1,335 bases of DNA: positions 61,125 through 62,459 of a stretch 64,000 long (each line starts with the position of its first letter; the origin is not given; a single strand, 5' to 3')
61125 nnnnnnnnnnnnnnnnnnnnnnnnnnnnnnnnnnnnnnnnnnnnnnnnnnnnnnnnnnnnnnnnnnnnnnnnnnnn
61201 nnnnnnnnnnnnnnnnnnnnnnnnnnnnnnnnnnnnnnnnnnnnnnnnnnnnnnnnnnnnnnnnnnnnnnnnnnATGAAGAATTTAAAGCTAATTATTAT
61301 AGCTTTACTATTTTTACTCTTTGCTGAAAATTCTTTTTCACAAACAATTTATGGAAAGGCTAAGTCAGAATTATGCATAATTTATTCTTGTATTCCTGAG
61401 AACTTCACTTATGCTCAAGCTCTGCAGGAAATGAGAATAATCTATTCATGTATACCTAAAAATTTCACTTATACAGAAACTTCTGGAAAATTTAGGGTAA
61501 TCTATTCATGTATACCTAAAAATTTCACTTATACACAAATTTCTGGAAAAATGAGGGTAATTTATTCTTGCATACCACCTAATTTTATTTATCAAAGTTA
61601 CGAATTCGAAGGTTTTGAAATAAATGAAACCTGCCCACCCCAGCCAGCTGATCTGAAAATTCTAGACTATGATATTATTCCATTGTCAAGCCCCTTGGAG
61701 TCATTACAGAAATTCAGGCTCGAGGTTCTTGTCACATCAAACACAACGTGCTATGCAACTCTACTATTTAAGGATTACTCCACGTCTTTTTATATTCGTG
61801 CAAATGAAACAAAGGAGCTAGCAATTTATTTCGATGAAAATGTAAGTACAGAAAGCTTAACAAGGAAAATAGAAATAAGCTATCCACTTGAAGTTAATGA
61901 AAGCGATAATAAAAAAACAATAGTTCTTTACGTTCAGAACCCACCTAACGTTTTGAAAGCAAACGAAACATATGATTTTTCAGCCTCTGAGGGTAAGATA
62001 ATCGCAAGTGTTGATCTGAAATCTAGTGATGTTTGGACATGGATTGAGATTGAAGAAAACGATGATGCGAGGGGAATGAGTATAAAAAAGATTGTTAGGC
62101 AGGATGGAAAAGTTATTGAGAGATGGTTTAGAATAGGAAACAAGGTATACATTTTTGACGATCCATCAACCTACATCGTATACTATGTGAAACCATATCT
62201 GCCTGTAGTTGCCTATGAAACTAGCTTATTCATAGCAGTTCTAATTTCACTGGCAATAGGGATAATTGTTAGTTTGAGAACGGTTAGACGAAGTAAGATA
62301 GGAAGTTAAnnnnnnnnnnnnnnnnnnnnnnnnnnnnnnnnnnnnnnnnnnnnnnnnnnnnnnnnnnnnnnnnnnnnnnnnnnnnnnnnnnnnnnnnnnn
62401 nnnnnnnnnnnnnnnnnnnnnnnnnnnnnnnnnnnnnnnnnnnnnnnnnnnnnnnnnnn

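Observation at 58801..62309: Secreted-protein pair downstream of nth: a DUF2341 protein and a protein with exact 60-bp tandem repeats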

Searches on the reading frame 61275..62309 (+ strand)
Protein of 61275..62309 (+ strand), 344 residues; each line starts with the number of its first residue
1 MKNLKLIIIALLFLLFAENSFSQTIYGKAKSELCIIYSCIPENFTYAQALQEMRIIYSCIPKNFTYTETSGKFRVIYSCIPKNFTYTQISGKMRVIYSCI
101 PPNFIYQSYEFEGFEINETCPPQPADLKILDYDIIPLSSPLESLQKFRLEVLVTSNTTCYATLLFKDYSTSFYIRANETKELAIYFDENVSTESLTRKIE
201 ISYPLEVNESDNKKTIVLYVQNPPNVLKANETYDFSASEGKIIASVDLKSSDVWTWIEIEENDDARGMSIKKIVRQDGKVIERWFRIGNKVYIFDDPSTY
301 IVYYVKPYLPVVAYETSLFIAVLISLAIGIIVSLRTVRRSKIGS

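Call 3: search_protein_families(library=pfam, proteins=[window:61275-62309:+], max_evalue=0.1)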
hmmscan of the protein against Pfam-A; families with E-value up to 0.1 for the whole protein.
window:61275-62309:+ (344 aa): 2 families
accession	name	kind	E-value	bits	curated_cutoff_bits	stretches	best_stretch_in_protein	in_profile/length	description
PF13205.12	Big_5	-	0.035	15.3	23.6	1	178-242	21-87/105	Bacterial Ig-like domain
PF02920.21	Integrase_DNA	-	0.057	13.8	27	0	84-98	27-41/70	DNA binding domain of tn916 integrase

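Call 11: find_homologous_proteins(query=window:61275-62306:+, max_evalue=0.01)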
Query window:61275-62306:+ (344 aa): 3 proteins with E <= 0.01 among 2126 candidates.
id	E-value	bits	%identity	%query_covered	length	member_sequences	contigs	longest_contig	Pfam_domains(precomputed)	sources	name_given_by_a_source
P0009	1.6e-223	759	100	100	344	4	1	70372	-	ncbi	-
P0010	8.3e-141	487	63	95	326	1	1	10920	-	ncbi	-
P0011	3.3e-75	271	46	92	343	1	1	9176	-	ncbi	-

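Call 13: find_encoding_contigs(protein=P0010, flank=10000, max_places=3)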
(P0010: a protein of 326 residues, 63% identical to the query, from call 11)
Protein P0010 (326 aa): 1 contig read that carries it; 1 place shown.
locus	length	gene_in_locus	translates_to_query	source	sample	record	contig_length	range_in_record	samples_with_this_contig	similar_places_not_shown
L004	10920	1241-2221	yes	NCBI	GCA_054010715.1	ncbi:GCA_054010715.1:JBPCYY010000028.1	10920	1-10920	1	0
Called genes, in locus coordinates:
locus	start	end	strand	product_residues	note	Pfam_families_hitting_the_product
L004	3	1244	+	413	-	?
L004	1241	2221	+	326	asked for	-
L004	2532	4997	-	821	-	PF03104:DNA_pol_B_exo1, PF10108:DNA_pol_B_exo2, PF13482:RNase_H_2, PF03175:DNA_pol_B_2 (faint), PF00136:DNA_pol_B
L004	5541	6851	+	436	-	-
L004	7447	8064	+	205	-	PF04055:Radical_SAM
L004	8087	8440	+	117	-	PF01981:PTH2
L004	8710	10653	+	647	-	PF21138:SMUBP-2_HCS1_1B (faint), PF00580:UvrD-helicase (faint), PF13086:AAA_11, PF13245:AAA_19, PF13604:AAA_30, PF13087:AAA_12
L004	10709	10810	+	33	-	-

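Call 14: find_encoding_contigs(protein=P0011, flank=10000, max_places=3)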
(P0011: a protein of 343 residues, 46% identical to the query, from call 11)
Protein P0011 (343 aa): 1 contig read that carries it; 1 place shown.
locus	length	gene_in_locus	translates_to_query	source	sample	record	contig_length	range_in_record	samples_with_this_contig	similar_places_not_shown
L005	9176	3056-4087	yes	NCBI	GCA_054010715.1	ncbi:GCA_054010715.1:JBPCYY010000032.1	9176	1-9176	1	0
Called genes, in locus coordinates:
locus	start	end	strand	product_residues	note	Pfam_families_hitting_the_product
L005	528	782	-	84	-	-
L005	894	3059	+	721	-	PF02369:Big_1 (weak), PF01835:MG2, PF10102:DUF2341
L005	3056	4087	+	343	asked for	-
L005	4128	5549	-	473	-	PF00535:Glycos_transf_2 (weak), PF13641:Glyco_tranf_2_3, PF13632:Glyco_trans_2_3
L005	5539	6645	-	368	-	-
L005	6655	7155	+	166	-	PF04307:YdjM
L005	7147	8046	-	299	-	PF01866:Diphthamide_syn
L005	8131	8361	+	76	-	PF04014:MazE_antitoxin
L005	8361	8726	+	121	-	PF01850:PIN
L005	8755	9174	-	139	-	?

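Call 17: find_related_loci(query=A1, collection=genome_contigs, flank=10000)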
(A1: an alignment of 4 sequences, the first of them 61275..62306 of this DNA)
Query A1 (344 aa) in genome_contigs; peptide patterns used: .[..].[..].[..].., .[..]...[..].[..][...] (x = any residue, [..] = any of these).
15 stretches matched a pattern, but none encodes a relative of the query by tblastn (E <= 1e-3).

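Call 19: list_cluster_members(proteins=[P0009, P0001, P0002, P0011, P0004, P0005, P0003])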
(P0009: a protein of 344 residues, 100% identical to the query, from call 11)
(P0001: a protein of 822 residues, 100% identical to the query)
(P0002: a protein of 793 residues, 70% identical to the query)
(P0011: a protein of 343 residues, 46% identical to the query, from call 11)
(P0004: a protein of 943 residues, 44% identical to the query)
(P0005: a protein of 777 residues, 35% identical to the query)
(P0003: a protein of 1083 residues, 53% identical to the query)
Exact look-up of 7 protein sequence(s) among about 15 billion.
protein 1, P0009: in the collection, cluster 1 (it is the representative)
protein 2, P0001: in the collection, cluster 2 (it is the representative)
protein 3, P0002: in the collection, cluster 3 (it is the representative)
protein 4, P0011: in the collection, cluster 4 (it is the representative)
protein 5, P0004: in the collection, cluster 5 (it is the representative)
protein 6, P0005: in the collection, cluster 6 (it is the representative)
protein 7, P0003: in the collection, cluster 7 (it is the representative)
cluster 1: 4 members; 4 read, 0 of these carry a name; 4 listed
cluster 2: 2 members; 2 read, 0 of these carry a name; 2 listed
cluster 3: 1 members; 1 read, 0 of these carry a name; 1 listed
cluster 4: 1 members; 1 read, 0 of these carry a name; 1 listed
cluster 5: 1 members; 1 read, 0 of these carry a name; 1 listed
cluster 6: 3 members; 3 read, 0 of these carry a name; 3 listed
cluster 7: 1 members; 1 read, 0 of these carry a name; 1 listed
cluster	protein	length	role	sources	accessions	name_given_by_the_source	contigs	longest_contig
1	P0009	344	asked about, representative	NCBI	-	-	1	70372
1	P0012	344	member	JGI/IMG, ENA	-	-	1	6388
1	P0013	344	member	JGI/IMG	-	-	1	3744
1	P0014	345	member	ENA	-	-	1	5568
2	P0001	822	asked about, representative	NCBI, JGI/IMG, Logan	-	-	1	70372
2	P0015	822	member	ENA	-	-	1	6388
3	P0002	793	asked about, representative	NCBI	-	-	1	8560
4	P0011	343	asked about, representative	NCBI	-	-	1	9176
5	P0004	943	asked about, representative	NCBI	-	-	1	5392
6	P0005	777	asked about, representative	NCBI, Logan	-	-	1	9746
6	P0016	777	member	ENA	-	-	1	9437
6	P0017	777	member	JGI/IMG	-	-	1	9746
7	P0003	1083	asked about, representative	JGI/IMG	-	-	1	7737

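Call 35: predict_structure(alignment_id=A3)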
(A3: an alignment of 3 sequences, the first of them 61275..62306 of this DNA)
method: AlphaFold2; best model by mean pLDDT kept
length: 344 residues; sequences in the alignment: 3
mean_pLDDT: 65.3   pTM: 0.42
mean pLDDT of the five models: 65.3, 62.5, 56.2, 51.6, 39.4
residues with pLDDT >= 90: 23; 70-90: 121; 50-70: 132; < 50: 68
segments of 3 or more residues with pLDDT < 50: 1-4, 15-30, 89-91, 96-99, 102-121, 309-316, 338-344
pLDDT, mean of each block of 10 residues (from residue 1): 56 47 37 60 59 63 57 58 54 51 41 37 67 72 77 74 74 70 78 70 56 64 68 88 81 74 85 90 84 86 77 48 73 57 43
secondary structure, 60 per line:
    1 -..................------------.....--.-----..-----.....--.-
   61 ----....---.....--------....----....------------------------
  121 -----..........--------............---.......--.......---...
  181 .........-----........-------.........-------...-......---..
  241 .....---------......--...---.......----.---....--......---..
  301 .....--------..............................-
elements in order: H2-19 E32-36 E52-56 E65-68 E72-76 E85-88 E93-96 E126-135 E144-155 E159-165 E168-174 E178-189 E195-202 E213-218 E226-228 E230-235 E239-245 E255-260 E269-275 E284-287 E290-295 E299-305 H314-343

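Call 48: search_protein_representatives(alignment_id=A3)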
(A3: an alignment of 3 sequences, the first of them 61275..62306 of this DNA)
Query: 3 sequences, 343 profile positions. Proteins with E-value up to 0.001 (for the whole library): 5; up to 1e-10: 2; up to 1e-30: 2. The best 5 are listed.
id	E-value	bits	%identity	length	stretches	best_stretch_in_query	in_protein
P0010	1.0e-182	623.2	-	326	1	1-343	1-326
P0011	7.4e-171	584.2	-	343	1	1-342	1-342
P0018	1.4e-06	44.0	-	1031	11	259-281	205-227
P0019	2.2e-04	36.8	-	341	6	281-311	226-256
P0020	3.3e-04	36.2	-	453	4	173-252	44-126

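Call 74: search_protein_families(library=ncbifam, proteins=[window:61275-62306:+], max_evalue=0.1)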
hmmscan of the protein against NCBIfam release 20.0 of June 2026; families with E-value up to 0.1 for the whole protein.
window:61275-62306:+ (344 aa): 0 families

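Call 80: find_encoding_contigs(protein=P0009, flank=3000, max_places=4)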
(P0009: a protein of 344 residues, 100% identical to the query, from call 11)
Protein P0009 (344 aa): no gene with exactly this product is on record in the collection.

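Call 81: find_encoding_contigs(protein=P0014, flank=6000, max_places=3)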
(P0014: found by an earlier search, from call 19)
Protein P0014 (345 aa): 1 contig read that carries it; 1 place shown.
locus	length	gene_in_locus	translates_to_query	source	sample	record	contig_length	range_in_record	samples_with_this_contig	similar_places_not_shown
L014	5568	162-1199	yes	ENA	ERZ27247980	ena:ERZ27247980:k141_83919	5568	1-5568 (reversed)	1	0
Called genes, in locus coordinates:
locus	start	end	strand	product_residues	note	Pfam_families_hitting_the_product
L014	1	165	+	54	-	?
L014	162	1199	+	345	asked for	-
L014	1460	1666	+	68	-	PF01455:HupF_HypC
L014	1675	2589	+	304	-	PF00448:SRP54 (faint), PF01656:CbiA, PF02374:ArsA_ATPase, PF10609:ParA (faint), PF13614:AAA_31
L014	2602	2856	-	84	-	-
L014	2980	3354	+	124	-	PF02629:CoA_binding, PF13380:CoA_binding_2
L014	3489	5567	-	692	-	?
